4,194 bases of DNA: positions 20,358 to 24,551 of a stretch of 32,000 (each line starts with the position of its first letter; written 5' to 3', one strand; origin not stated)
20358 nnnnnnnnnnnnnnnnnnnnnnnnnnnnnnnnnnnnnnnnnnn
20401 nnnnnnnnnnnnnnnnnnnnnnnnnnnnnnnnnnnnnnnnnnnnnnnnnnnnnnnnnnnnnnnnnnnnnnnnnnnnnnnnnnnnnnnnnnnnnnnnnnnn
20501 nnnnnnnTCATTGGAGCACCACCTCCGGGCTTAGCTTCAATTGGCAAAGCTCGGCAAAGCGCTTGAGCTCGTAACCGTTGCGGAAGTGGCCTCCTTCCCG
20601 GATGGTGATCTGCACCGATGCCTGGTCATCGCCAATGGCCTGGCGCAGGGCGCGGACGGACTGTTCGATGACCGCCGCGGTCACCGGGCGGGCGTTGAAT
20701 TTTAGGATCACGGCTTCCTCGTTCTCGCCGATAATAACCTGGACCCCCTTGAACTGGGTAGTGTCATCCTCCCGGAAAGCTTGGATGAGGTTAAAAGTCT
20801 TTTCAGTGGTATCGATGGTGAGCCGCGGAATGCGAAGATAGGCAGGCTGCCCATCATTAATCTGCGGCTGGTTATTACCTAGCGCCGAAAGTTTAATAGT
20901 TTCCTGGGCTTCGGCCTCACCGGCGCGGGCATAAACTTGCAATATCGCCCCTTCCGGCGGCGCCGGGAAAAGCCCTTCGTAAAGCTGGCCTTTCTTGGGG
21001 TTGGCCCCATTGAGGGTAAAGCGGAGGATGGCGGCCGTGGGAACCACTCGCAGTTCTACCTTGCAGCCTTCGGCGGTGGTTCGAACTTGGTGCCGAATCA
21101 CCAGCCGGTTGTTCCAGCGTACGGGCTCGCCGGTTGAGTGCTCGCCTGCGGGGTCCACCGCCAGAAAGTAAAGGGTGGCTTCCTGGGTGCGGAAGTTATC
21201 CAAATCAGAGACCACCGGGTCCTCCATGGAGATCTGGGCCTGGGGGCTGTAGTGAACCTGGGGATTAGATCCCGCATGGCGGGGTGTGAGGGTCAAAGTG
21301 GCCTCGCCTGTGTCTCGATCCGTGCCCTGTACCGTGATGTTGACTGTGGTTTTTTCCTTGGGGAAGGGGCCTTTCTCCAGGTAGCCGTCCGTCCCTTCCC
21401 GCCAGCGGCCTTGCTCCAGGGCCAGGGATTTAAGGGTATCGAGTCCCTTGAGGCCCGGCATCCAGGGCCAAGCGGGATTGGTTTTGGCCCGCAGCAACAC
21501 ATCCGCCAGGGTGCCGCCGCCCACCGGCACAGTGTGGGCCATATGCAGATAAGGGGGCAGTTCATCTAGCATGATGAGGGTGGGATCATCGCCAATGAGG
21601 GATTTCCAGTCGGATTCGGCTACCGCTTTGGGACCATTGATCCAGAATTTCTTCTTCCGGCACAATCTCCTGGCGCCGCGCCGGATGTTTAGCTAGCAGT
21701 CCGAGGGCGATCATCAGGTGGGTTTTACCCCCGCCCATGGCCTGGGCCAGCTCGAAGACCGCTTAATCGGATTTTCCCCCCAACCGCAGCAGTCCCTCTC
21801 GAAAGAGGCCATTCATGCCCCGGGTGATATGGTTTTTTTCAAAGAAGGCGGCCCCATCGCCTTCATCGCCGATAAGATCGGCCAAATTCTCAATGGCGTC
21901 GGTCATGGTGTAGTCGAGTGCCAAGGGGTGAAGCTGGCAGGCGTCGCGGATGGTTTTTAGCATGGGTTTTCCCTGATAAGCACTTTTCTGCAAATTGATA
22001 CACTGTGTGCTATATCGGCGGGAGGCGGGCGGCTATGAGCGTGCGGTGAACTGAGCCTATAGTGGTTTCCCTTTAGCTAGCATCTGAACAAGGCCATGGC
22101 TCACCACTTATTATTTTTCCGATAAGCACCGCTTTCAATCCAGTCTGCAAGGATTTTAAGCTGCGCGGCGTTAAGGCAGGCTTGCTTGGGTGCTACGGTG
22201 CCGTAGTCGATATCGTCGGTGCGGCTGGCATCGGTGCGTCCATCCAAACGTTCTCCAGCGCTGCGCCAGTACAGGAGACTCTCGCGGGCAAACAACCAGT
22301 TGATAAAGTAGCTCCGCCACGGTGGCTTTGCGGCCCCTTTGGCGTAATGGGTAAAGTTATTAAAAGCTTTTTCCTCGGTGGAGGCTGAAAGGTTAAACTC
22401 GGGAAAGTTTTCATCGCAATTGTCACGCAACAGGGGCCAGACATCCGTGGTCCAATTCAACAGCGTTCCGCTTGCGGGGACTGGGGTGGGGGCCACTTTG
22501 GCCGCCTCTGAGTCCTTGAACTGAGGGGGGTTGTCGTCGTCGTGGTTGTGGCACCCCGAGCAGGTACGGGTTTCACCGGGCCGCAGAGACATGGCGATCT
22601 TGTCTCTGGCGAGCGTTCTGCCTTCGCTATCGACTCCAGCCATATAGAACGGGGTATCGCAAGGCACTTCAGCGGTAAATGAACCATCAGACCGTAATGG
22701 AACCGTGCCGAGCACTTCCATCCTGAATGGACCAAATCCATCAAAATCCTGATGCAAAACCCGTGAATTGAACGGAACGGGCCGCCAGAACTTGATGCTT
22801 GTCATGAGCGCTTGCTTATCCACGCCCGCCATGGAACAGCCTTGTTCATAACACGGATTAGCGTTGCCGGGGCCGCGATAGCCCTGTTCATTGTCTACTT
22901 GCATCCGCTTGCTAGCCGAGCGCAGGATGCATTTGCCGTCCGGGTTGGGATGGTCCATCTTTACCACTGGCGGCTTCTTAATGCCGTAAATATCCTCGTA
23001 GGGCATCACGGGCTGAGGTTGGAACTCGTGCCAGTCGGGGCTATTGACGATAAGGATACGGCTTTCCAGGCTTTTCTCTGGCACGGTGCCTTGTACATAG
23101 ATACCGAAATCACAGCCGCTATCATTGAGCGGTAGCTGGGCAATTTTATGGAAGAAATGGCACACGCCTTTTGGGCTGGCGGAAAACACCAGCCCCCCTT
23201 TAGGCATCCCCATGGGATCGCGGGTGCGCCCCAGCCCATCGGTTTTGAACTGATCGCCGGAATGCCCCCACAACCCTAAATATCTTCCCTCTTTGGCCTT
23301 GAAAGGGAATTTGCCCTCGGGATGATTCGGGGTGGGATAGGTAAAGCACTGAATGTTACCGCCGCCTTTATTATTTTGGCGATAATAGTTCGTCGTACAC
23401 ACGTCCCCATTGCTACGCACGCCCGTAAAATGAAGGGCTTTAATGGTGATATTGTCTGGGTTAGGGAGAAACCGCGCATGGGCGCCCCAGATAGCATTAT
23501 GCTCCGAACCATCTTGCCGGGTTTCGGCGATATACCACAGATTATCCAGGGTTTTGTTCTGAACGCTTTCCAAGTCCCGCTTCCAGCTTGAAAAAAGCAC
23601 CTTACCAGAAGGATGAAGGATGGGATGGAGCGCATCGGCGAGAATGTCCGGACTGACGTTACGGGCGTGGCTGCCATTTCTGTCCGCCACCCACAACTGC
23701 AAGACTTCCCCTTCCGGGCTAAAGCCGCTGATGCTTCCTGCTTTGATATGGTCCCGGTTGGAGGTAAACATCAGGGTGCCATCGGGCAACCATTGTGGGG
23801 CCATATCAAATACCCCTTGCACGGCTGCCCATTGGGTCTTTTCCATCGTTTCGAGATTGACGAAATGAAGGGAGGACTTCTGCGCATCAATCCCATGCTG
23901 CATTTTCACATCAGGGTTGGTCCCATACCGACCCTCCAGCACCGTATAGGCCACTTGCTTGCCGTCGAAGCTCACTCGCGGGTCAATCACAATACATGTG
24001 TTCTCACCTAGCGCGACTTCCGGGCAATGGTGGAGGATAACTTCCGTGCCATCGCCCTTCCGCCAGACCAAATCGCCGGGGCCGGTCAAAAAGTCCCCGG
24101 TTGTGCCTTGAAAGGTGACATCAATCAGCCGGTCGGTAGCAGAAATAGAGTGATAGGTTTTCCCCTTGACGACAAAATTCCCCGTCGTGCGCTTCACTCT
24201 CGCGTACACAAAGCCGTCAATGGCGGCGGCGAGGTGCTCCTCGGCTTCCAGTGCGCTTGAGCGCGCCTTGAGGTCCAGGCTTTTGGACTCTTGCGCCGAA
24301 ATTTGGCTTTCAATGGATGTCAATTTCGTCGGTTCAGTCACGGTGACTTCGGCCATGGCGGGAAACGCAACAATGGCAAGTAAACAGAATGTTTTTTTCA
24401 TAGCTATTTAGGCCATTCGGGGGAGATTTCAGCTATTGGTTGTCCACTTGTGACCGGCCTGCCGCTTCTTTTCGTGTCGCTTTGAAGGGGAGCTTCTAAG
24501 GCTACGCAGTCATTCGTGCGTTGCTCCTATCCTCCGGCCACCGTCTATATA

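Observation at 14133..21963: Four-gene ATPase / small protein / DUF1156 methylase / PLD-SNF2 helicase operon: a restriction-modification-like defence module with no established mechanism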

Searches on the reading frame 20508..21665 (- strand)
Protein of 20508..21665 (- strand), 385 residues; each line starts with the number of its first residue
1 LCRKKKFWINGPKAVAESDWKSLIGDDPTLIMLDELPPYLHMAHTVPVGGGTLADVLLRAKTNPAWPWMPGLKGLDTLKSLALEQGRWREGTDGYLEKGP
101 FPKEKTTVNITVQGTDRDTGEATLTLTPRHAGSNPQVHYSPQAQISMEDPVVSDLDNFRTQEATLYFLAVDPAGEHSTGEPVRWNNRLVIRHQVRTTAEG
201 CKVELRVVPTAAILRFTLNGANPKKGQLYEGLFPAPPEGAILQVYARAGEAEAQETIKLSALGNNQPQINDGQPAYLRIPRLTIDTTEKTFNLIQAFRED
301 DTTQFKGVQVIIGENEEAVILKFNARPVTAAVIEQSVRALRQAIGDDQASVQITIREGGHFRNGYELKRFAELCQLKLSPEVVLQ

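Call 6: search_protein_families(library=pfam, proteins=[window:20508-21665:-], max_evalue=0.01)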
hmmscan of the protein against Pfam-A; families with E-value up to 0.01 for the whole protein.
window:20508-21665:- (385 aa): 0 families

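Call 7: search_protein_families(library=padloc, proteins=[window:20508-21665:-], max_evalue=0.01)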
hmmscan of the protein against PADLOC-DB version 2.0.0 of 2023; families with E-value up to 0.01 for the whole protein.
window:20508-21665:- (385 aa): 1 family
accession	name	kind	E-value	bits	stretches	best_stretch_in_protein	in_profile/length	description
PDLC02192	DUF499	-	2.4e-106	354.7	2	55-385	699-1021/1022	-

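Call 9: search_protein_families(library=ncbifam, proteins=[window:20508-21665:-], max_evalue=0.001)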
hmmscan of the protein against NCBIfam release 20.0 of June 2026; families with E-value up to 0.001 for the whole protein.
window:20508-21665:- (385 aa): 1 family
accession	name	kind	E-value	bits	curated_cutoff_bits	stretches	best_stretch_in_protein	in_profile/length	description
NF042962.1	DUF499_antiphage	equivalog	3.2e-127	426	1200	2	55-385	699-1025/1025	anti-phage-associated DUF499 domain-containing protein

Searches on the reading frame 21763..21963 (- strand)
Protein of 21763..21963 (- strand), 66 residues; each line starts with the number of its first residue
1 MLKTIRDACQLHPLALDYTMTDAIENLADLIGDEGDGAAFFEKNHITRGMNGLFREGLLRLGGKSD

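Call 6: search_protein_families(library=pfam, proteins=[window:21763-21963:-], max_evalue=0.01)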
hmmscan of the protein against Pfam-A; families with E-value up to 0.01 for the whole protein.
window:21763-21963:- (66 aa): 0 families

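Call 7: search_protein_families(library=padloc, proteins=[window:21763-21963:-], max_evalue=0.01)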
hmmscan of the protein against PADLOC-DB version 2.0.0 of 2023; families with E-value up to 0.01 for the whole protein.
window:21763-21963:- (66 aa): 1 family
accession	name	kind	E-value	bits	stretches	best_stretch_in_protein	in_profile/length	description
PDLC02192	DUF499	-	3.9e-22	75.9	1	2-66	1-64/1022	-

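Call 9: search_protein_families(library=ncbifam, proteins=[window:21763-21963:-], max_evalue=0.001)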
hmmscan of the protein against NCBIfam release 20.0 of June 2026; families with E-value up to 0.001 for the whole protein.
window:21763-21963:- (66 aa): 1 family
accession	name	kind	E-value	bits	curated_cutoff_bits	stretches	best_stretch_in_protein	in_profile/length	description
NF042962.1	DUF499_antiphage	equivalog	1.6e-23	82.6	1200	1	3-66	1-64/1025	anti-phage-associated DUF499 domain-containing protein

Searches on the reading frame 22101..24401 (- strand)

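Call 6: search_protein_families(library=pfam, proteins=[window:22101-24401:-], max_evalue=0.01)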
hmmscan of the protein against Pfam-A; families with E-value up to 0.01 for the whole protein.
window:22101-24401:- (766 aa): 2 families
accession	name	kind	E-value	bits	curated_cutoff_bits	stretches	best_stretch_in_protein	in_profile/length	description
PF18582.6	HZS_alpha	-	1.5e-12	48.4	26.6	1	562-619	41-98/98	Hydrazine synthase alpha subunit middle domain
PF07676.18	PD40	-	0.0011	19.4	20.9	0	199-217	11-30/38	WD40-like Beta Propeller Repeat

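Call 9: search_protein_families(library=ncbifam, proteins=[window:22101-24401:-], max_evalue=0.001)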
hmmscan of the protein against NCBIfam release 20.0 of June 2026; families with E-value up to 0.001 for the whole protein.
window:22101-24401:- (766 aa): 1 family
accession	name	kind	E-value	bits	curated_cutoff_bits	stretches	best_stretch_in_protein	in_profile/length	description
NF052339.1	hydrazine_alpha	equivalog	1.4e-06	26.5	800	1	563-620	529-586/804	hydrazine synthase subunit alpha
